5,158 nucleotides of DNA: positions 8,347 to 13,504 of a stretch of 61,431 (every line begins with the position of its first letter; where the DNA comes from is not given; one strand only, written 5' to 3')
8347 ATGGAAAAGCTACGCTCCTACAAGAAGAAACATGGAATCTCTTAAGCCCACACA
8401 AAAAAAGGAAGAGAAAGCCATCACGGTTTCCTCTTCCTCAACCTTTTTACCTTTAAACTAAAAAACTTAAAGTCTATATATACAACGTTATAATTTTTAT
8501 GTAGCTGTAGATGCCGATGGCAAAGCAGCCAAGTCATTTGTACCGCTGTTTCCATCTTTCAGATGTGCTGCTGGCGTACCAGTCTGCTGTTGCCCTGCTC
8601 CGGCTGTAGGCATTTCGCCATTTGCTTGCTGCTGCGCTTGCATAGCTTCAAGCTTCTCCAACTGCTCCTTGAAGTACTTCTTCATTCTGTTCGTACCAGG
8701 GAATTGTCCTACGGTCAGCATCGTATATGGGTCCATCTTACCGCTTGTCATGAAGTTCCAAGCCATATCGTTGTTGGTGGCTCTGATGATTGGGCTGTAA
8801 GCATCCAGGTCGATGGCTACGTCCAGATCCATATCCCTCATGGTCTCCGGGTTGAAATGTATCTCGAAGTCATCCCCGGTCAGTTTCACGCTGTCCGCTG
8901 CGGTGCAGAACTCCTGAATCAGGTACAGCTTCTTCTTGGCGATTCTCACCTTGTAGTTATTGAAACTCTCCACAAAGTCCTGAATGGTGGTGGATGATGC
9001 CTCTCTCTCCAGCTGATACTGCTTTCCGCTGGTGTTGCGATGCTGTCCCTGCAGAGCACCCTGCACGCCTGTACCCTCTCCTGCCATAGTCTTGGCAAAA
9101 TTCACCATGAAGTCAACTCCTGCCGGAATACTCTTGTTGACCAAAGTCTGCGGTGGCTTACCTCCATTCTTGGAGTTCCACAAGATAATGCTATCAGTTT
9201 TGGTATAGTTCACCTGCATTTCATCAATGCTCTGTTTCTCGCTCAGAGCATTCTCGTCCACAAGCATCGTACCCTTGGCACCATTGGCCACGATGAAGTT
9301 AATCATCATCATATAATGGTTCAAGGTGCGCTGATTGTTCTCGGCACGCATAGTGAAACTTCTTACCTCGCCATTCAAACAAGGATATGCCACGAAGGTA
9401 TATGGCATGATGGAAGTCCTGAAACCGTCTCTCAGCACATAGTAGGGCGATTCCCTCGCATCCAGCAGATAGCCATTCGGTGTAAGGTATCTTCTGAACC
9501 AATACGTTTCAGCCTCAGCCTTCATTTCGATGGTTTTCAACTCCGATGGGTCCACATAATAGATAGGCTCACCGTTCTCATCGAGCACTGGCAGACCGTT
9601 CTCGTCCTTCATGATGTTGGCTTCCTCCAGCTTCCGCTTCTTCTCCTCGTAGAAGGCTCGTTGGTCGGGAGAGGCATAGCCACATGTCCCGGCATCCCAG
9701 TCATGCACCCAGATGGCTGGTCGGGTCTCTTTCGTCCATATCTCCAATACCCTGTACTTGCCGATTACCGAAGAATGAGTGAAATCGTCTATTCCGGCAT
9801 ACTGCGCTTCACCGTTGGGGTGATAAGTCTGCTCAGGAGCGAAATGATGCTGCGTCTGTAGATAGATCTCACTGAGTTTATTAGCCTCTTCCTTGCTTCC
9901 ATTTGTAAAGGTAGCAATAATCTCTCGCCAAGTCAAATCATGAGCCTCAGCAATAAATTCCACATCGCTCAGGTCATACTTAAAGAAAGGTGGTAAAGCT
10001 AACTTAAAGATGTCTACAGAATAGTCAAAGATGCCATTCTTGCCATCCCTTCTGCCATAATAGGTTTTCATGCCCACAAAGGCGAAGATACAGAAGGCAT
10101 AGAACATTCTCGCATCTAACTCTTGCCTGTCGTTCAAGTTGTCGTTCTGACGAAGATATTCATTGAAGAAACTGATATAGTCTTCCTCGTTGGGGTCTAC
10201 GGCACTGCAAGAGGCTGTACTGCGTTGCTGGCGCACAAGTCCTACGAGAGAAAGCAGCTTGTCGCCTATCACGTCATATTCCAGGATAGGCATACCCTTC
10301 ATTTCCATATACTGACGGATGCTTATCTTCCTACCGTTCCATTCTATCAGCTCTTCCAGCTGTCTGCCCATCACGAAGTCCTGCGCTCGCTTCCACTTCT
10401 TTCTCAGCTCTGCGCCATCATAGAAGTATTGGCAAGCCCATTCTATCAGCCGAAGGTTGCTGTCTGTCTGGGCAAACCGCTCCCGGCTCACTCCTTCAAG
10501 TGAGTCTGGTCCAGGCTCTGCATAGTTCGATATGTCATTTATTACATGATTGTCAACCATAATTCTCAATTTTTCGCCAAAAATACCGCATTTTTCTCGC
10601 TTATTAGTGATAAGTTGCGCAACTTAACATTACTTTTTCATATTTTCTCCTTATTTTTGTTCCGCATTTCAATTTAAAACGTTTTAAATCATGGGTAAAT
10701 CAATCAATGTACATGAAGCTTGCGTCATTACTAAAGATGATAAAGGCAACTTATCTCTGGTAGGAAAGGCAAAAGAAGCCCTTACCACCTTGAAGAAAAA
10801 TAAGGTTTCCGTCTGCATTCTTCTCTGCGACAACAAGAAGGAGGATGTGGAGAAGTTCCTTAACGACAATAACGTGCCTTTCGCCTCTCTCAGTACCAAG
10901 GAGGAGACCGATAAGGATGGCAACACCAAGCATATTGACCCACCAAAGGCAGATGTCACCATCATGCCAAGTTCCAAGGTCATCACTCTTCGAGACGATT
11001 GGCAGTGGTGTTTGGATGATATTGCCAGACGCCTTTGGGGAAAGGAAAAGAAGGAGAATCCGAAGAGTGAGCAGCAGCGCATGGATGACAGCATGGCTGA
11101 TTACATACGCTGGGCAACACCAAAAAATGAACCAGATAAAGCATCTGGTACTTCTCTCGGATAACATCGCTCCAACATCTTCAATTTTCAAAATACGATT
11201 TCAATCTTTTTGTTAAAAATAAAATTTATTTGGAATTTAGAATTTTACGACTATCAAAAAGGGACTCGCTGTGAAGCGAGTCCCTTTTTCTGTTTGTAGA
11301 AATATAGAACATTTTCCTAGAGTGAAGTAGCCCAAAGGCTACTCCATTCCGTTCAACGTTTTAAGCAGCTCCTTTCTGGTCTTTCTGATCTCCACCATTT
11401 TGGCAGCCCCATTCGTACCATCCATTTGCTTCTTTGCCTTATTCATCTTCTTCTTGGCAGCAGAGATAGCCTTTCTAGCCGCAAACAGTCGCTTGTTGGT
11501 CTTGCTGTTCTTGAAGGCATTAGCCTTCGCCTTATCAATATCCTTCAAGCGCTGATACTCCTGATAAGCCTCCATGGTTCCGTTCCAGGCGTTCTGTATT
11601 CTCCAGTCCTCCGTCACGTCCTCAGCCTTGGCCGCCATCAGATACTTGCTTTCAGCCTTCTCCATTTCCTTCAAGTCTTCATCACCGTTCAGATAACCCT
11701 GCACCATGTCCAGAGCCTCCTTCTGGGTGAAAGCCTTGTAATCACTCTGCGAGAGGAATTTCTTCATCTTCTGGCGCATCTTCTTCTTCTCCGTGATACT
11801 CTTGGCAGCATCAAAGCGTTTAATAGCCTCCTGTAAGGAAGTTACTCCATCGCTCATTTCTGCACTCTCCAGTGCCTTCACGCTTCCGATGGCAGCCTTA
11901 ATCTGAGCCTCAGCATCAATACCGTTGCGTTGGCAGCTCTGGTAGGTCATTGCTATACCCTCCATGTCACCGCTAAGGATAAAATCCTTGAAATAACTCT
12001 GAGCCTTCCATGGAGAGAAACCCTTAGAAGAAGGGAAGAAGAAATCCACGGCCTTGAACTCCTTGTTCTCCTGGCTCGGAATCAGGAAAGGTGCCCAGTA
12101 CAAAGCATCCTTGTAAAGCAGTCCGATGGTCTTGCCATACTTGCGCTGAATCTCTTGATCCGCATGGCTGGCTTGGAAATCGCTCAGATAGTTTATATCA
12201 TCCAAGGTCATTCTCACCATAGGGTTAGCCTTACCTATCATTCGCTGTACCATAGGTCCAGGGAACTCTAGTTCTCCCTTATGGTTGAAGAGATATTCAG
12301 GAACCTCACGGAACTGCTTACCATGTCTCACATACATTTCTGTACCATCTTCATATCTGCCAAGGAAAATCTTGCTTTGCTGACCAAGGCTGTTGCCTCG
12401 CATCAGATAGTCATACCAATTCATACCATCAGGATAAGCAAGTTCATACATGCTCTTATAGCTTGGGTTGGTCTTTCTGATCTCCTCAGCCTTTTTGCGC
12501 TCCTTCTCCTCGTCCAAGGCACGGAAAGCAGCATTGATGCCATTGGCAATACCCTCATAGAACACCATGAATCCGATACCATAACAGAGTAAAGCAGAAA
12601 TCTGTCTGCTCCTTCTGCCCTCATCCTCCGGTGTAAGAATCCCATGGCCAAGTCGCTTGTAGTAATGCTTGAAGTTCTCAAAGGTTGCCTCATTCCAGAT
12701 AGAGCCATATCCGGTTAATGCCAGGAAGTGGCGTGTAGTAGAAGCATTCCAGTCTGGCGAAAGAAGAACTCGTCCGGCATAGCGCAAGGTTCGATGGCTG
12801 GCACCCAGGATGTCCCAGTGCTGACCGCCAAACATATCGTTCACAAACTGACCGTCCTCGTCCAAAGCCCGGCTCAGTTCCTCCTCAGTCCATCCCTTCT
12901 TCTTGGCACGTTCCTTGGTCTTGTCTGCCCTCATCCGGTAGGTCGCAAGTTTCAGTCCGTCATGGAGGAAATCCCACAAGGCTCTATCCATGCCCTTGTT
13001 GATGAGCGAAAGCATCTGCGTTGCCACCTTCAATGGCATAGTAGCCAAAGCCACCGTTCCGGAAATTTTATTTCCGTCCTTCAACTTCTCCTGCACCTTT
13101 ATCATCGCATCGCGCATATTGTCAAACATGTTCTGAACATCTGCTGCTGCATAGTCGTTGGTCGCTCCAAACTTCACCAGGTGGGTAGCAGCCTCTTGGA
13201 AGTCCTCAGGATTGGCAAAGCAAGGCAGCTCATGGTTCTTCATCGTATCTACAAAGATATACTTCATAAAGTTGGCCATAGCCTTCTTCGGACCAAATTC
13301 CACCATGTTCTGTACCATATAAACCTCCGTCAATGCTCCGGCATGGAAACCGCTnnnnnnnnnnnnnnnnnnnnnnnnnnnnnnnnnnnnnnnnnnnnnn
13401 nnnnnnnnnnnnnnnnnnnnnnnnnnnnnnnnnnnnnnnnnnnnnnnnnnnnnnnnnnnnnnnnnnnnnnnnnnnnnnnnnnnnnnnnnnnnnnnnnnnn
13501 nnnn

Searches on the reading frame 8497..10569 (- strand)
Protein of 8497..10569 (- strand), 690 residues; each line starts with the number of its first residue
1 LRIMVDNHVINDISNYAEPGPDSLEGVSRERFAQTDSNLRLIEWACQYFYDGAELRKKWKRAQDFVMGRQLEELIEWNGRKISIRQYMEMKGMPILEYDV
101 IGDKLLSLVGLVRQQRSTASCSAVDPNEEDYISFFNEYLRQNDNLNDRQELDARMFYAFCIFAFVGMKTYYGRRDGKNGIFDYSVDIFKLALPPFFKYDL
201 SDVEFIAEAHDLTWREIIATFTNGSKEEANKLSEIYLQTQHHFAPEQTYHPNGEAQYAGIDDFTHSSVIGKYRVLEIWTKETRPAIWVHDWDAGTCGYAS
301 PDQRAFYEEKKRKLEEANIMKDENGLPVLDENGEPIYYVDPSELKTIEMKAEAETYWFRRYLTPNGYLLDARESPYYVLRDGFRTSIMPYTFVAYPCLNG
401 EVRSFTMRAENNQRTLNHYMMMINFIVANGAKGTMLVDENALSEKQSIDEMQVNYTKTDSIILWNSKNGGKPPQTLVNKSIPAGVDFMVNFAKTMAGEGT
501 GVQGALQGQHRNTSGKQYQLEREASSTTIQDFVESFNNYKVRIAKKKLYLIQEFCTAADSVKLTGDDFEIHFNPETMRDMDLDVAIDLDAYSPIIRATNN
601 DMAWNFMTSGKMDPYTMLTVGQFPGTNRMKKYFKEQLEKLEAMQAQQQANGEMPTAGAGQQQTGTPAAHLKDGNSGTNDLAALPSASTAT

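Call 10: search_protein_families(library=phrogs, proteins=[window:8497-10569:-], max_evalue=0.001)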
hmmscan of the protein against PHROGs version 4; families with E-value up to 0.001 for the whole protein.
window:8497-10569:- (690 aa): 1 family
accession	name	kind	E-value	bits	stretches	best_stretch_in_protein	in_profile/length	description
phrog_156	-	head and packaging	6.2e-37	128.3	1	52-658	26-611/681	portal protein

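Call 90: search_solved_structures(query=window:8497-10569:-, max_evalue=0.1)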
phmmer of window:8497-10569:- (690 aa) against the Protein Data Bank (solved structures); distinct sequences matched with E-value up to 0.1: 0.

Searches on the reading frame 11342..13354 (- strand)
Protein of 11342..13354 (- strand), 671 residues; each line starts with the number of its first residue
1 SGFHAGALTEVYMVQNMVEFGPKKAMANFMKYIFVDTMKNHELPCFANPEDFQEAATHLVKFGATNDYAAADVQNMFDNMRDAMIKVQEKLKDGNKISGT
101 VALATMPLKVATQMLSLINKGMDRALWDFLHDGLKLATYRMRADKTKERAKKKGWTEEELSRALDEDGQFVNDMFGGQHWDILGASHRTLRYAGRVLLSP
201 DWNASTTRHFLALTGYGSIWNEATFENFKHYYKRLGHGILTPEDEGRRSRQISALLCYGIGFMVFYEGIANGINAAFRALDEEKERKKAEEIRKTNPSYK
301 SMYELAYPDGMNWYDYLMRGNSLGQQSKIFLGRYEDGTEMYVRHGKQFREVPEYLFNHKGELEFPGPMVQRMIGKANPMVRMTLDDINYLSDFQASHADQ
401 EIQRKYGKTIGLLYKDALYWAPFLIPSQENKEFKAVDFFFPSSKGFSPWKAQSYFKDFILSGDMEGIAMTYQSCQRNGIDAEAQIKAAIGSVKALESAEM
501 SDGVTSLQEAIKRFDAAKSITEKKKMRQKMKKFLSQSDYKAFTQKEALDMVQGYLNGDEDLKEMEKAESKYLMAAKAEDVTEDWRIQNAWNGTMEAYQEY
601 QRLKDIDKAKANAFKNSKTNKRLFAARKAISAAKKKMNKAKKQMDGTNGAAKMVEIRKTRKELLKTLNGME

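Call 6: search_protein_families(library=pfam, proteins=[window:11342-13354:-], max_evalue=0.01)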
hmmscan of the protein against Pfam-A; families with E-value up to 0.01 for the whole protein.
window:11342-13354:- (671 aa): 0 families

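Call 7: search_protein_families(library=phrogs, proteins=[window:11342-13354:-], max_evalue=0.001)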
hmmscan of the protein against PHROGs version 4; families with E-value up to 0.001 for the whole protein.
window:11342-13354:- (671 aa): 0 families
